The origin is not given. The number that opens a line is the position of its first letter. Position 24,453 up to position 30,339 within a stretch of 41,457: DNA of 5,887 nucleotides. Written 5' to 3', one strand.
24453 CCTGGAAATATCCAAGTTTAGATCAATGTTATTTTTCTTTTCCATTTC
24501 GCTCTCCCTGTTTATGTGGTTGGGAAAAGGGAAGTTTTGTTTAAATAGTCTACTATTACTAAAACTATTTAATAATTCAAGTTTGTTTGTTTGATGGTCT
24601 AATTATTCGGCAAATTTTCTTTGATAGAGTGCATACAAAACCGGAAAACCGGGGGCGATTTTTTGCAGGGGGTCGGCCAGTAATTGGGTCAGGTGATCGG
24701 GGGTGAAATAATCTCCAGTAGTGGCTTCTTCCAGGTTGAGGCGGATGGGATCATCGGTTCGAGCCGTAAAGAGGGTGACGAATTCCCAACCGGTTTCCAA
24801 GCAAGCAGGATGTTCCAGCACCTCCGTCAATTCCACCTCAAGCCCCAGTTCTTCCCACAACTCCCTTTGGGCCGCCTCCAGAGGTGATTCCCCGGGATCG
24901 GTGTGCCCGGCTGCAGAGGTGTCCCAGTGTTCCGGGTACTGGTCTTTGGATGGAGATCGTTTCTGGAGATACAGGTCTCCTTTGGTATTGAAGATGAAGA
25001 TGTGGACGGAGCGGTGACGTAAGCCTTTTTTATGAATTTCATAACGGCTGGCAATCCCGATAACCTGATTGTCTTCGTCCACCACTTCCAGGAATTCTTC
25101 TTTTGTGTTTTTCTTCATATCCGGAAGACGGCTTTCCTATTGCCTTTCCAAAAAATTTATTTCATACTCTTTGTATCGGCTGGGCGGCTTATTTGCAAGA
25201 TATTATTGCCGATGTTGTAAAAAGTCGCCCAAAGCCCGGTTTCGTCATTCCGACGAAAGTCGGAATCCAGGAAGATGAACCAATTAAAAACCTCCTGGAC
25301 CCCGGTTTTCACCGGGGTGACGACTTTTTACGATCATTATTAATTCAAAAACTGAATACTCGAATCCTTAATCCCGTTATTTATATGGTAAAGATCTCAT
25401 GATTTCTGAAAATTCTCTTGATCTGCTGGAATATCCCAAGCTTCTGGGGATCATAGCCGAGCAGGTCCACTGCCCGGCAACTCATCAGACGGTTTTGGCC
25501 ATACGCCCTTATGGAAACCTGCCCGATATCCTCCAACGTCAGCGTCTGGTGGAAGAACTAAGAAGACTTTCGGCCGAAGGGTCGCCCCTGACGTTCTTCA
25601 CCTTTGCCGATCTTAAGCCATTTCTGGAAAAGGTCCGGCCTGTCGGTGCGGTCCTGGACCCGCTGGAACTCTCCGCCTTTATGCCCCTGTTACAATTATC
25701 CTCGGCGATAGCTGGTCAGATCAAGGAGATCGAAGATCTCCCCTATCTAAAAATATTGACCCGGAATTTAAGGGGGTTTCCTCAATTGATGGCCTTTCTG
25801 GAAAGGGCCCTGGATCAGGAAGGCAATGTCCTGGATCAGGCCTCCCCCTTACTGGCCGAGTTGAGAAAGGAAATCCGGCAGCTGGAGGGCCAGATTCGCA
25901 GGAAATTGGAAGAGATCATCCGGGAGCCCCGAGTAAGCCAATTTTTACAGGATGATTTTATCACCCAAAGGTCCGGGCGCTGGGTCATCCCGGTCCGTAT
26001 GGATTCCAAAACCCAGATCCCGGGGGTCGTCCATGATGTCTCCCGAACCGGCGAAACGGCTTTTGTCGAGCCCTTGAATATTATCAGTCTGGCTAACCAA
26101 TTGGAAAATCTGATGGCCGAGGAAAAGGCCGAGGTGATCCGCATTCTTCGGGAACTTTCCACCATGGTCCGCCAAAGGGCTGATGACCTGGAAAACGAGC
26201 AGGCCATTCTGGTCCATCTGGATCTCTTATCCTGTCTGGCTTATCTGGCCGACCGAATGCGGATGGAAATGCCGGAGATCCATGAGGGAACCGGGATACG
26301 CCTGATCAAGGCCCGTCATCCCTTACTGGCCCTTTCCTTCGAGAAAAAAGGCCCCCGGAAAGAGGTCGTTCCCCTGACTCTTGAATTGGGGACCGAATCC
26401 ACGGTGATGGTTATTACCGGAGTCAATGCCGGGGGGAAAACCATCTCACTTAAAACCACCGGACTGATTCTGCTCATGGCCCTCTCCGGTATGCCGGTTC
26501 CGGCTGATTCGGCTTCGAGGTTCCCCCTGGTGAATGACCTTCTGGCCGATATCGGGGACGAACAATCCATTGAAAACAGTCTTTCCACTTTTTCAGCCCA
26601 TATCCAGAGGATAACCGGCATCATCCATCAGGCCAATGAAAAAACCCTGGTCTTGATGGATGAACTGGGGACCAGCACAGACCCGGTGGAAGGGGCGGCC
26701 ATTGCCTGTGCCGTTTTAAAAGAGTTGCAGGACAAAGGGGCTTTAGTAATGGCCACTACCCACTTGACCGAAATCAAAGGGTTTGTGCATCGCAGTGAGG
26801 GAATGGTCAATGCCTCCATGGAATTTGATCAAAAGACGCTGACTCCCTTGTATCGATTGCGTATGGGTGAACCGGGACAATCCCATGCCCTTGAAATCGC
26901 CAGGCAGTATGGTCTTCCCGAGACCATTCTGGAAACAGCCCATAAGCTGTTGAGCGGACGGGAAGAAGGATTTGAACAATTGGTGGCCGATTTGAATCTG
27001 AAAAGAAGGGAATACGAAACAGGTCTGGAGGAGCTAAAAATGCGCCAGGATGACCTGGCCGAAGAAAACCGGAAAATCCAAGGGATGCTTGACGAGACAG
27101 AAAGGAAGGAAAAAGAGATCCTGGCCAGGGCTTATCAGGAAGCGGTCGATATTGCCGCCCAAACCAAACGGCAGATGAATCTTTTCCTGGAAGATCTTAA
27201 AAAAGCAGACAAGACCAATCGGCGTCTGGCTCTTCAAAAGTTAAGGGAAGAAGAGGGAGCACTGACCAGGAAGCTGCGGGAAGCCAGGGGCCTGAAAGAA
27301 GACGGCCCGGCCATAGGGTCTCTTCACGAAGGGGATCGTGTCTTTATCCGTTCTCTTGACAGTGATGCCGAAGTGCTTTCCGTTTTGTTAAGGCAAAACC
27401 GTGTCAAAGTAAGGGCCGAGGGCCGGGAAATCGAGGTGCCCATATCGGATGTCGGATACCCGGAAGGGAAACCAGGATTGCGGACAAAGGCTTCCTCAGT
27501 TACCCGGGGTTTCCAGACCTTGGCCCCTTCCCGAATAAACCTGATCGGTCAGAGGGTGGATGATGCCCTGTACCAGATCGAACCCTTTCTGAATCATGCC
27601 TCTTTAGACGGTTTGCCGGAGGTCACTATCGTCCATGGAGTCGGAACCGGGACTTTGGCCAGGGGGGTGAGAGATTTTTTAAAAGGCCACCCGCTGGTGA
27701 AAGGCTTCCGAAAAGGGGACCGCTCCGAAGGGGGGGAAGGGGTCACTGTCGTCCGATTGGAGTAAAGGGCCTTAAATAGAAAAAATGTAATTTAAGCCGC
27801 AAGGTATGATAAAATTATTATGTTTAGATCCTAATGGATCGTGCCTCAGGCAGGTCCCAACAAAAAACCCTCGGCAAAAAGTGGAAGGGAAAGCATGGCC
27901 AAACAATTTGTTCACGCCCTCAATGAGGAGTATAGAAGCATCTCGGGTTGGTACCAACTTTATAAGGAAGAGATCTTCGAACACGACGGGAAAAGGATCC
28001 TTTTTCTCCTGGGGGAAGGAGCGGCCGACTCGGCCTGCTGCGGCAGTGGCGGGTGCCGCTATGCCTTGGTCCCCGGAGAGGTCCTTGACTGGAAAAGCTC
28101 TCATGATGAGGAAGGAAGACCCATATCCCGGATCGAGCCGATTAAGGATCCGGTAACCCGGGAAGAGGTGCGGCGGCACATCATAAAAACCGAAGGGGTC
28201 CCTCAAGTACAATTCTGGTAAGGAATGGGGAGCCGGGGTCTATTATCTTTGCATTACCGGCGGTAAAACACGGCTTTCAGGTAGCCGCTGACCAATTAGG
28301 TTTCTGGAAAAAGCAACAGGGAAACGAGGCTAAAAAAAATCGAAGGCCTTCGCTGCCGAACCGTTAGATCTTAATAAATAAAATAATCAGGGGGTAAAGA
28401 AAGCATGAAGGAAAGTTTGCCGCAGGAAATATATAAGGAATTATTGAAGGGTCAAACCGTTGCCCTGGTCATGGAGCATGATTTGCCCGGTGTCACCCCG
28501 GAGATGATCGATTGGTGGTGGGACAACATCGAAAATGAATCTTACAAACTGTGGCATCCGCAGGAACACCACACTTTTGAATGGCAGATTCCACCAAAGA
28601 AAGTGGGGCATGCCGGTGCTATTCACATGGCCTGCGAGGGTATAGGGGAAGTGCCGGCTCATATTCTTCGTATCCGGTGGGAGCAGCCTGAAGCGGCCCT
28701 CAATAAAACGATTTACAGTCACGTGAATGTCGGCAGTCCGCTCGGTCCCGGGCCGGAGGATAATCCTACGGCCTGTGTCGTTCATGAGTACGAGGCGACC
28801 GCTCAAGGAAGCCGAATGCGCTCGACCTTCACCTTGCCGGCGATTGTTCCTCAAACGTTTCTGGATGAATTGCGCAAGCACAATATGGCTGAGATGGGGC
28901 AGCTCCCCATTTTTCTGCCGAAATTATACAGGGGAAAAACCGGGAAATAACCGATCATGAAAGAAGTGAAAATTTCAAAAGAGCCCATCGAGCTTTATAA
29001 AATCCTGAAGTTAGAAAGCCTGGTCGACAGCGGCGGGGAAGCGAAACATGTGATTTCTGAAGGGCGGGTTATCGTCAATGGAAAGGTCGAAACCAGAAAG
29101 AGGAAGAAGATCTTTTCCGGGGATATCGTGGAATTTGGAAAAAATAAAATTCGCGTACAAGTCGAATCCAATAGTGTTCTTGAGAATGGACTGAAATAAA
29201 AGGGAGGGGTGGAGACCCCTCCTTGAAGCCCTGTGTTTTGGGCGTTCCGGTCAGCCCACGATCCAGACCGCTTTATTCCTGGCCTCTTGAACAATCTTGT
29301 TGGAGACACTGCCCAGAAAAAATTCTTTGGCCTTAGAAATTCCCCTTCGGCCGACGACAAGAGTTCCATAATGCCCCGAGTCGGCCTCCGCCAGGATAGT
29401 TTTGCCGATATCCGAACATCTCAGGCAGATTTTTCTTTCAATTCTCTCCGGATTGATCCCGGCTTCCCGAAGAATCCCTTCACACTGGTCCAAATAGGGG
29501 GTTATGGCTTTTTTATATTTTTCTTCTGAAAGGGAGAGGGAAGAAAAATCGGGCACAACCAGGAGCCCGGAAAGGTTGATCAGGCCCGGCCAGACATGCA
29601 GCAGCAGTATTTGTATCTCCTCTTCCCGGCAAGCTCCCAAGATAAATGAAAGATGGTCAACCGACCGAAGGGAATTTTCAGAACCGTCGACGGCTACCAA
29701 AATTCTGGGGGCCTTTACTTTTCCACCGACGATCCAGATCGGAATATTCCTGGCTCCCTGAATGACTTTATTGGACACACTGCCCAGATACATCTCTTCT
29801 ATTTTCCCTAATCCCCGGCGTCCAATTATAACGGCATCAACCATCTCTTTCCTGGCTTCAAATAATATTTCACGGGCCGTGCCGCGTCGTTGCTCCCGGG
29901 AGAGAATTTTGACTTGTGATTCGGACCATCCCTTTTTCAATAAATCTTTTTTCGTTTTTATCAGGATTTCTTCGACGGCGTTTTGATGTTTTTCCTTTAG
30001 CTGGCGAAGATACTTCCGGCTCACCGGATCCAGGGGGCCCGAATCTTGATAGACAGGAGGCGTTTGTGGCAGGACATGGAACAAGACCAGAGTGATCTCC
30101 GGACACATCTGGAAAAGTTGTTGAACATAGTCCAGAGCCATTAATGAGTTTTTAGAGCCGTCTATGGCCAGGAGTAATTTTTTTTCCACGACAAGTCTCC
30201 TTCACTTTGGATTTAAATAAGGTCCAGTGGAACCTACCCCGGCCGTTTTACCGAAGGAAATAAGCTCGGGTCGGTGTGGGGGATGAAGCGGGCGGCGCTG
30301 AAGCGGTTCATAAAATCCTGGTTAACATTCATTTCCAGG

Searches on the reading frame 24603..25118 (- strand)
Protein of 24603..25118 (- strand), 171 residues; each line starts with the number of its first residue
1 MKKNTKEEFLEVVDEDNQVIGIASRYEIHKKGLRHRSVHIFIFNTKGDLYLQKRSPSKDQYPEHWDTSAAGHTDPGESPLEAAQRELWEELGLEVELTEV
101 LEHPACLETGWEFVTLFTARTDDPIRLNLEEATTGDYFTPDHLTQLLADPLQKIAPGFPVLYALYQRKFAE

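Call 13: search_protein_families(library=pfam, proteins=[window:24603-25118:-], max_evalue=0.001)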
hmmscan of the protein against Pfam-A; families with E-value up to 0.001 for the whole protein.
window:24603-25118:- (171 aa): 1 family
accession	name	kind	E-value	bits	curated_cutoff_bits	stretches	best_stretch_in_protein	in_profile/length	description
PF00293.34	NUDIX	-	1.8e-20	73.8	21.1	1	34-145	2-119/134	NUDIX domain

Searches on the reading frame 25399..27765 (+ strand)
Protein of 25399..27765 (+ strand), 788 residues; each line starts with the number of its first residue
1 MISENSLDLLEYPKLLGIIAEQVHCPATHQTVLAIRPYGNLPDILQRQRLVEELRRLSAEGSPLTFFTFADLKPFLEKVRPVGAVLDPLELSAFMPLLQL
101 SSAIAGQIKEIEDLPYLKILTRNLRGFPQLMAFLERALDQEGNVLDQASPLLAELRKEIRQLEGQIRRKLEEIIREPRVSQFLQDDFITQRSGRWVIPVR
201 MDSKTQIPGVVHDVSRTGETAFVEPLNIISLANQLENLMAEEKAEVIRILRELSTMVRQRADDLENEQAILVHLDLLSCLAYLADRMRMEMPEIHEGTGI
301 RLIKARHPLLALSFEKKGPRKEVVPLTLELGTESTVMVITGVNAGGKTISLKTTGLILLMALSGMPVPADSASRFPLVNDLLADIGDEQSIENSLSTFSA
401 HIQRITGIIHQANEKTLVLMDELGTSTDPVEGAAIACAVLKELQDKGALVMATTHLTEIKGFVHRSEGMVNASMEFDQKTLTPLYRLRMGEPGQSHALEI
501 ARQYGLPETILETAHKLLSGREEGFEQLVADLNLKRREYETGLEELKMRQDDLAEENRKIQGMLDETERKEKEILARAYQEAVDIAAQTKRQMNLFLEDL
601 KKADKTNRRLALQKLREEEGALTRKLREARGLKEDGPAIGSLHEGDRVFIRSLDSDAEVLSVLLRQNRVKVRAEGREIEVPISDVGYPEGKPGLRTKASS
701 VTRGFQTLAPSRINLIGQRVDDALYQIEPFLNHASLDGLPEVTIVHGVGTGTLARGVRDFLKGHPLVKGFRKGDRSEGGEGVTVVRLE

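Call 13: search_protein_families(library=pfam, proteins=[window:25399-27765:+], max_evalue=0.001)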
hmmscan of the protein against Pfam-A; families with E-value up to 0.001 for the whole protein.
window:25399-27765:+ (788 aa): 3 families
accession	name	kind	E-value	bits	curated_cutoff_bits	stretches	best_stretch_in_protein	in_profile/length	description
PF00488.27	MutS_V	-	2.3e-34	119.4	30.2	1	337-518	1-184/188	MutS domain V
PF01713.27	Smr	-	6e-22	78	25.7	1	713-787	1-76/77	Smr domain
PF20297.4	MSSS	-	3.6e-07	30.2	26.8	1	644-685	1-42/42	MutS2 and Smr-associated SH3 domain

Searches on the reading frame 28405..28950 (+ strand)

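Call 13: search_protein_families(library=pfam, proteins=[window:28405-28950:+], max_evalue=0.001)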
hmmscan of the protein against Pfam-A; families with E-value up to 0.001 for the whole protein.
window:28405-28950:+ (181 aa): 1 family
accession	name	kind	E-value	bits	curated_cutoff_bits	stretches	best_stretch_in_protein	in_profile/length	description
PF18089.7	DAPG_hydrolase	-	3.4e-17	63.2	22.7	1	10-143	22-168/223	DAPG hydrolase PhiG domain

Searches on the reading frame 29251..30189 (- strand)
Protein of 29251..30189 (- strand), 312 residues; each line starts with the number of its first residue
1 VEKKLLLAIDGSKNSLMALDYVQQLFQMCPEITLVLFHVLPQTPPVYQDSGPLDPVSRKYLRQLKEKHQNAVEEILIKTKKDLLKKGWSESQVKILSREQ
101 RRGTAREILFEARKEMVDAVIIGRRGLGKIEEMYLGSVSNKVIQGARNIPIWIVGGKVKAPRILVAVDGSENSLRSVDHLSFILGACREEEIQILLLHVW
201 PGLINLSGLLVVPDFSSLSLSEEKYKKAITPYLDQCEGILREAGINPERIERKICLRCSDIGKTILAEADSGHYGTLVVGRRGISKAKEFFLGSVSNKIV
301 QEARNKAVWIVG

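Call 13: search_protein_families(library=pfam, proteins=[window:29251-30189:-], max_evalue=0.001)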
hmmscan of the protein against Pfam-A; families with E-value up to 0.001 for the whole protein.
window:29251-30189:- (312 aa): 1 family
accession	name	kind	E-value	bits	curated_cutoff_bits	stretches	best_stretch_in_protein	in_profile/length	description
PF00582.32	Usp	-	3.6e-33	115.5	24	2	3-154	3-140/141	Universal stress protein family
